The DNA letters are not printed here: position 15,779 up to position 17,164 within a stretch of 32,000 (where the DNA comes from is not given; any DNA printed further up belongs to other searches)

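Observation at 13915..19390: glgX / AmgK-like anomeric kinase / glgE module: a possible non-canonical route to the GlgE donor substrate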

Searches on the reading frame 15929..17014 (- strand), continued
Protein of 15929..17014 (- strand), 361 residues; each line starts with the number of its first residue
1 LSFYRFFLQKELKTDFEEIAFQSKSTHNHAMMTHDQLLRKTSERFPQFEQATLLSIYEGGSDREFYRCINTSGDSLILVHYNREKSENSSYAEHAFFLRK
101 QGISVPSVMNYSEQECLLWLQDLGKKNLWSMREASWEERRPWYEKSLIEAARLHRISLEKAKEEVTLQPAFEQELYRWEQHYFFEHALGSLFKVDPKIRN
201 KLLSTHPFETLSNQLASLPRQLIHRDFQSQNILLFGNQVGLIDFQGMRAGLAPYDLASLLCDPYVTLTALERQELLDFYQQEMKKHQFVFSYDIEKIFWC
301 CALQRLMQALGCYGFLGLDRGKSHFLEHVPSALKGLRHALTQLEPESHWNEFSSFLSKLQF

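Call 80: search_protein_families(library=ncbifam, proteins=[L179:5086-7089:-, L171:1191-3299:-, L179:8001-8999:+], max_evalue=1e-10)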
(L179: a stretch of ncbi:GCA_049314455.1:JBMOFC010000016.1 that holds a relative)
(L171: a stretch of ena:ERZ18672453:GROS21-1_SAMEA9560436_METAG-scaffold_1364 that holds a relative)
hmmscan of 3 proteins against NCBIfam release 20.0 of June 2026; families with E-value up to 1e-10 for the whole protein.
L179:5086-7089:- (667 aa): 5 families
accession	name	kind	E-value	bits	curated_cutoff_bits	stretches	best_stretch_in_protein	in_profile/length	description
TIGR03990.1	Arch_GlmM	equivalog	6.8e-40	137.3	439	1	139-504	34-346/444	phosphoglucosamine mutase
TIGR01455.1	glmM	equivalog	1.7e-21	76.5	447.55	1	134-447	32-320/442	phosphoglucosamine mutase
NF046027.1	PhglucPhmanMutPgmG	equivalog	1.8e-18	66.5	600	1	136-389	40-273/460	phosphoglucomutase/phosphomannomutase PgmG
NF007088.0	PRK09542.1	equivalog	1.9e-17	63.4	618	1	136-442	42-320/456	phosphomannomutase/phosphoglucomutase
NF005737.0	PRK07564.1-1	equivalog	1.5e-15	56.8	378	0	476-611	360-489/543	alpha-D-glucose phosphate-specific phosphoglucomutase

L171:1191-3299:- (702 aa): 5 families
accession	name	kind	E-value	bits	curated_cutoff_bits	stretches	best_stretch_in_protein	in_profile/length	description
TIGR03990.1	Arch_GlmM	equivalog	1.1e-38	133.3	439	1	129-431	34-310/444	phosphoglucosamine mutase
NF007088.0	PRK09542.1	equivalog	2.7e-19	69.5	618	1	126-433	42-319/456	phosphomannomutase/phosphoglucomutase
NF005737.0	PRK07564.1-1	equivalog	2.5e-18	66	378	0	130-430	50-351/543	alpha-D-glucose phosphate-specific phosphoglucomutase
NF046027.1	PhglucPhmanMutPgmG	equivalog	5.7e-18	64.8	600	1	125-388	39-280/460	phosphoglucomutase/phosphomannomutase PgmG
TIGR01455.1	glmM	equivalog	3e-16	59.2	447.55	1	124-370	32-260/442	phosphoglucosamine mutase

L179:8001-8999:+ (332 aa): 11 families
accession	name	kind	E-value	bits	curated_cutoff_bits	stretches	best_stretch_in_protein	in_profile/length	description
NF052502.1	man1P_GTase_Rv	exception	3.6e-37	128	440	1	7-325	3-303/352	mannose-1-phosphate guanylyltransferase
NF045761.1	NAMPUrTaseMurU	equivalog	9.4e-32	110.7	250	1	7-241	3-219/226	N-acetylmuramate alpha-1-phosphate uridylyltransferase MurU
TIGR03992.1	Arch_glmU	subfamily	4.3e-27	95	292.1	1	6-247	2-225/393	bifunctional sugar-1-phosphate nucleotidylyltransferase/acetyltransferase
NF045697.1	MurNAcPUrMurU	equivalog_domain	1e-17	64.3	370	1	9-248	2-227/229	N-acetylmuramate alpha-1-phosphate uridylyltransferase MurU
TIGR01208.1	rmlA_long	equivalog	2.4e-16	59.6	320.25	1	7-146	2-133/353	glucose-1-phosphate thymidylyltransferase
NF041313.1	UDPGP_AglF_Halo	equivalog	4.6e-16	59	400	1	7-147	3-132/234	UTP--glucose-1-phosphate uridylyltransferase AglF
NF041173.1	Sug_nt_acttase_Thmprot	equivalog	8.8e-13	48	600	0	7-220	3-201/405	bifunctional sugar-1-phosphate nucleotidylyltransferase/acetyltransferase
TIGR01099.1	galU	equivalog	1.2e-12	48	326.8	1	4-70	1-67/261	UTP--glucose-1-phosphate uridylyltransferase GalU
TIGR02091.1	glgC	equivalog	1.2e-12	47.6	424.9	0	7-253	3-263/364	glucose-1-phosphate adenylyltransferase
NF049965.1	GlMnHpPGnyltfHddC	equivalog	2.5e-12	46.9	300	1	6-133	2-118/221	D-glycero-D-manno-heptose 1-phosphate guanosyltransferase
TIGR01173.1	glmU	equivalog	9e-11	41.3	366.85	0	7-146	3-127/452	bifunctional UDP-N-acetylglucosamine diphosphorylase/glucosamine-1-phosphate N-acetyltransferase GlmU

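Call 94: search_protein_families(library=pfam, proteins=[L019:6058-6834:+, L030:7489-9849:-, L030:4544-7459:+, L055:8839-9960:+, L055:7691-8842:+, L055:5898-7739:+, L072:2530-3246:+, L072:826-2514:+, L070:8859-9995:-, L087:13043-16453:+], max_evalue=0.0001)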
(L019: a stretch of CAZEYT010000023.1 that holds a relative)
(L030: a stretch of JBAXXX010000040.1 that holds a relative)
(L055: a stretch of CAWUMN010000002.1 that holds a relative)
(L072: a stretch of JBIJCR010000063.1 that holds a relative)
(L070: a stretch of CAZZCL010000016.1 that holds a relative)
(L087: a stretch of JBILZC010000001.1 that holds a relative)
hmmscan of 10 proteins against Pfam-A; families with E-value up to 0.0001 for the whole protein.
L019:6058-6834:+ (258 aa): 2 families
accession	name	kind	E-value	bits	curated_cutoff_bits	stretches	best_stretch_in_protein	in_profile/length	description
PF04452.19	Methyltrans_RNA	-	1.4e-46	158.5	23.9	1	81-250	3-164/165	RNA methyltransferase domain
PF20260.4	PUA_4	-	2.6e-10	40.7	23.9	1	27-61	2-36/48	RNA methyltransferase PUA domain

L030:7489-9849:- (786 aa): 2 families
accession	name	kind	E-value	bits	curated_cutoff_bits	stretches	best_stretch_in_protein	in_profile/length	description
PF17167.11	Glyco_hydro_94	-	3.2e-84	283.5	27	1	322-708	10-420/420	Glycosyl hydrolase 94 superfamily, catalytic domain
PF06165.18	GH94_b-supersand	-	5.6e-44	150.9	23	1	34-284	6-251/251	Glycosyl hydrolase 94, supersandwich domain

L030:4544-7459:+ (971 aa): 9 families
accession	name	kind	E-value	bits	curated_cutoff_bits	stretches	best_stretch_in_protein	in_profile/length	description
PF00580.27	UvrD-helicase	-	7.1e-08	32.9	23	0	328-382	188-252/271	UvrD/REP helicase N-terminal domain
PF13245.12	AAA_19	-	1.1e-07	32.5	25.1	0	342-382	90-130/134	AAA domain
PF00023.36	Ank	-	5.1e-07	30.1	21.1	1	748-777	3-32/33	Ankyrin repeat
PF12796.13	Ank_2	-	7.5e-07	30.1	27.3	1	739-792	19-72/90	Ankyrin repeats (3 copies)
PF01443.25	Viral_helicase1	-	1.2e-06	28.9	21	0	338-477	53-191/228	Viral superfamily 1 RNA helicase core domain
PF13538.12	UvrD_C_2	-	1e-05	25.7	27.4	0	564-583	31-52/52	UvrD-like helicase C-terminal domain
PF13857.12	Ank_5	-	2.5e-05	25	27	0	748-786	17-55/56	Ankyrin repeats (many copies)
PF13361.12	UvrD_C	-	3.8e-05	23.7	25.6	0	502-582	288-345/350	UvrD-like helicase C-terminal domain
PF09848.15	SLFN-g3_helicase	-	8.5e-05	22.4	24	0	538-583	306-351/354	Schlafen group 3, DNA/RNA helicase domain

L055:8839-9960:+ (373 aa): 7 families
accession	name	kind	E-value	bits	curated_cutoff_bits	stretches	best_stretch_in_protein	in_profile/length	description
PF00534.26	Glycos_transf_1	-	3e-29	102.2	26.4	1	196-344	13-165/172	Glycosyl transferases group 1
PF13692.12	Glyco_trans_1_4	-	1.4e-25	90.6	27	1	200-336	3-141/142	Glycosyl transferases group 1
PF13439.12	Glyco_transf_4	-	1.6e-22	80.7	28.5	1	15-184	2-166/170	Glycosyltransferase Family 4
PF13579.12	Glyco_trans_4_4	-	1.3e-21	78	29.7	1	15-171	1-144/158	Glycosyl transferase 4-like domain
PF20706.3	GT4-conflict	-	1.2e-07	31.5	26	1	188-313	187-322/385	Family 4 Glycosyltransferase in conflict systems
PF08323.17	Glyco_transf_5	-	1.8e-05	25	22.7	0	2-56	1-58/239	Starch synthase catalytic domain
PF13477.12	Glyco_trans_4_2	-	2.6e-05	24.8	23.4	1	27-129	19-111/139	Glycosyl transferase 4-like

L055:7691-8842:+ (383 aa): 6 families
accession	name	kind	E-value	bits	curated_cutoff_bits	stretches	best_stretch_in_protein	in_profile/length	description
PF00534.26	Glycos_transf_1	-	1.1e-38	132.9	26.4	1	193-359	2-171/172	Glycosyl transferases group 1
PF13692.12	Glyco_trans_1_4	-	1.8e-38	132.4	27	1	207-346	2-142/142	Glycosyl transferases group 1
PF13439.12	Glyco_transf_4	-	1.3e-17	64.8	28.5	1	29-185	2-170/170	Glycosyltransferase Family 4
PF13579.12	Glyco_trans_4_4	-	2.4e-17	64.2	29.7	1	29-179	1-157/158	Glycosyl transferase 4-like domain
PF20706.3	GT4-conflict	-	4.2e-10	39.6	26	1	180-370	171-381/385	Family 4 Glycosyltransferase in conflict systems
PF13524.12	Glyco_trans_1_2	-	7.4e-09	36.1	25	1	231-369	12-137/144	Glycosyl transferase-like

L055:5898-7739:+ (613 aa): 3 families
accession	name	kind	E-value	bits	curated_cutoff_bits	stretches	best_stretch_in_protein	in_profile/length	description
PF00733.27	Asn_synthase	-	9.6e-83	279.2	21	1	241-572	2-302/354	Asparagine synthase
PF13537.11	GATase_7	-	3.7e-45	153.3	25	1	45-164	1-122/123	Glutamine amidotransferase domain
PF13522.11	GATase_6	-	7.1e-43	146.2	27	1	28-159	1-130/130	Glutamine amidotransferase domain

L072:2530-3246:+ (238 aa): 1 family
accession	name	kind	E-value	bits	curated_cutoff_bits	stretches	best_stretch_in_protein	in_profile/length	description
PF05719.16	GPP34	-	4.4e-40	138.3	29.1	1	23-222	1-200/201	Golgi phosphoprotein 3 (GPP34)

L072:826-2514:+ (562 aa): 2 families
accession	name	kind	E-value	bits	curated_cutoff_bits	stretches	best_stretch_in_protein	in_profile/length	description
PF00437.27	T2SSE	-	7.9e-138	459.6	24.9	1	177-559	3-369/370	Type II/IV secretion system protein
PF05157.20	MshEN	-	3.1e-17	62.8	23.1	1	64-145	7-89/90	MshEN domain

L070:8859-9995:- (378 aa): 2 families
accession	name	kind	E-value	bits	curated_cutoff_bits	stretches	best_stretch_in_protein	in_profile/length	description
PF13692.12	Glyco_trans_1_4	-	3.6e-07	31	27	1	245-334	58-142/142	Glycosyl transferases group 1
PF13524.12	Glyco_trans_1_2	-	1.3e-05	25.7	25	1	280-351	60-131/144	Glycosyl transferase-like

L087:13043-16453:+ (1136 aa): 5 families
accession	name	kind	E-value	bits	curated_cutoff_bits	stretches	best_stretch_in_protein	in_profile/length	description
PF07733.18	DNA_pol3_alpha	-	6.2e-101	337.8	23.9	1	295-555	1-260/260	Bacterial DNA polymerase III alpha NTPase domain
PF02811.25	PHP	-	9e-56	189.2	26.4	1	5-176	1-162/164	PHP domain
PF17657.6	DNA_pol3_finger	-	1e-54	184.7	22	1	558-720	1-166/166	Bacterial DNA polymerase III alpha subunit finger domain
PF14579.12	HHH_6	-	3e-29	101.5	25.6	1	795-885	2-90/90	Helix-hairpin-helix motif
PF01336.31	tRNA_anti-codon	-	3.6e-06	27.3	27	1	981-1037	2-53/75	OB-fold nucleic acid binding domain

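Call 95: search_solved_structures(query=L055:8839-9960:+, max_evalue=0.001)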
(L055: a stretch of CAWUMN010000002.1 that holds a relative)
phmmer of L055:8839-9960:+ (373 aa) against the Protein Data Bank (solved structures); distinct sequences matched with E-value up to 0.001: 64 (the best 60 are shown).
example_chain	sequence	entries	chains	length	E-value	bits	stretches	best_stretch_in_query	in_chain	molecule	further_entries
2jjm_A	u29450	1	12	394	1.3e-16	63.7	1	221-322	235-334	GLYCOSYL TRANSFERASE, GROUP 1 FAMILY PROTEIN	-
3mbo_A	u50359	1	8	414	1.6e-16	63.5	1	221-322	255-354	Glycosyltransferase, group 1 family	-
6n1x_A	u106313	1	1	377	1.7e-15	60.1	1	224-329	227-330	Glycosyltransferase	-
6d9t_A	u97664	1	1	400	2.1e-15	59.8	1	224-329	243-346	Glycosyl transferase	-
3c4q_A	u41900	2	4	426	1e-12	50.9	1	201-356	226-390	Predicted glycosyltransferases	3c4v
3c48_A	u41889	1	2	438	1.2e-12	50.8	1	201-356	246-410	Predicted glycosyltransferases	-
5d00_A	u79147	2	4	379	2.2e-12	49.8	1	229-326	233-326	N-acetyl-alpha-D-glucosaminyl L-malate synthase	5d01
5n7z_A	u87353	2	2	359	3.3e-10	42.7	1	186-325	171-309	Lipopolysaccharide 1,6-galactosyltransferase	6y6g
5n80_A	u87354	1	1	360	3.3e-10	42.7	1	186-325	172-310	Lipopolysaccharide 1,6-galactosyltransferase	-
6y6i_A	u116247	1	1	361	3.3e-10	42.7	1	186-325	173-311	Lipopolysaccharide 1,6-galactosyltransferase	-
4xyw_A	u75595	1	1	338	2.8e-09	39.6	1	166-335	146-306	O-antigen biosynthesis glycosyltransferase WbnH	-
3fro_A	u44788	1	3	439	1.6e-08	37.2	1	214-343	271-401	GlgA glycogen synthase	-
2bis_A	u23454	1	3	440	1.6e-08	37.2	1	214-343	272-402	GLGA GLYCOGEN SYNTHASE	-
3l01_A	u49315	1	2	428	1.7e-08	37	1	214-343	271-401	GlgA glycogen synthase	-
7qsg_A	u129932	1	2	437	1.1e-07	34.4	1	214-341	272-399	D-inositol 3-phosphate glycosyltransferase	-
6tvp_A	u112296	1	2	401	1.1e-06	31.1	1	95-338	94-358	Alpha-maltose-1-phosphate synthase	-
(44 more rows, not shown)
